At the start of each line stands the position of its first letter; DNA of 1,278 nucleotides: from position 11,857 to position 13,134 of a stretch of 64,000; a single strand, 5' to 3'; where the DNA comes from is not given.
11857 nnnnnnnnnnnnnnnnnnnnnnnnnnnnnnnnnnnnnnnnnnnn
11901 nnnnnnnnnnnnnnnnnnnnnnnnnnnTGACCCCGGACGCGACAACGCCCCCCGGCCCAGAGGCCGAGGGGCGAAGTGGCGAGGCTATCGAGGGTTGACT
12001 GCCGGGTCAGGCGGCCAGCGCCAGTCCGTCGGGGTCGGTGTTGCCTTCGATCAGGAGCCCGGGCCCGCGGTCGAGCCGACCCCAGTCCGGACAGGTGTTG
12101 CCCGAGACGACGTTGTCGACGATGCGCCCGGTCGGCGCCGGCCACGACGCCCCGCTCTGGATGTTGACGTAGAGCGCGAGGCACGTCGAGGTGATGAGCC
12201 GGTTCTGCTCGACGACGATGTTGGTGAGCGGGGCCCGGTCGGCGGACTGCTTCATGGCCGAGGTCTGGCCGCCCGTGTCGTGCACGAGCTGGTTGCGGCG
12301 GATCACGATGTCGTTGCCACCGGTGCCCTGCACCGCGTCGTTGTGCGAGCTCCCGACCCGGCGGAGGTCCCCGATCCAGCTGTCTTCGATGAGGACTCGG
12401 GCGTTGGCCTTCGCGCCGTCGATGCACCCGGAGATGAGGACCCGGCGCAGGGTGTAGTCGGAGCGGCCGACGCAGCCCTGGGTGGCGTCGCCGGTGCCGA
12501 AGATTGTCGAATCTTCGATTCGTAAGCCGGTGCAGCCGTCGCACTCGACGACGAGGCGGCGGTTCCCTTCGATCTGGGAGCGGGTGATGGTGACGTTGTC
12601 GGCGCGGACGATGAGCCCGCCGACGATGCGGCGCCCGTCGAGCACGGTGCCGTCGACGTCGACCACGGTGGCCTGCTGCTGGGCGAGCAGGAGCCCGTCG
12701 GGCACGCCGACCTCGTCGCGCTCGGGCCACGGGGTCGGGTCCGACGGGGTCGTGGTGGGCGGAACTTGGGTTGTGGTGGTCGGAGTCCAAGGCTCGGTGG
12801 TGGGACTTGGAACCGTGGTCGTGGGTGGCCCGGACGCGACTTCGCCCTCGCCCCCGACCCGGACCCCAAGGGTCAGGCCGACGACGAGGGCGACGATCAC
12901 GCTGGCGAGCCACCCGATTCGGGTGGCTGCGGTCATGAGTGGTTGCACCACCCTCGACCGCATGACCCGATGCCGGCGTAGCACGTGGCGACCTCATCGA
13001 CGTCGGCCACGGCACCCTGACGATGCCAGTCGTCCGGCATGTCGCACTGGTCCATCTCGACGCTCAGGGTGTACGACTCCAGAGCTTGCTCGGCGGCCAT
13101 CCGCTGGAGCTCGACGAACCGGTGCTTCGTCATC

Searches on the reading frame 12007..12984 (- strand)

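Call 31: search_protein_families(library=pfam, proteins=[window:12007-12984:-], max_evalue=0.001)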
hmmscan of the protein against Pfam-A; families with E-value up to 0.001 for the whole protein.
window:12007-12984:- (325 aa): 1 family
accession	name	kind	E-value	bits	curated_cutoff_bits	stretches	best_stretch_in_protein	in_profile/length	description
PF13229.12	Beta_helix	-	0.00035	20.7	25.9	1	125-266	4-137/158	Right handed beta helix region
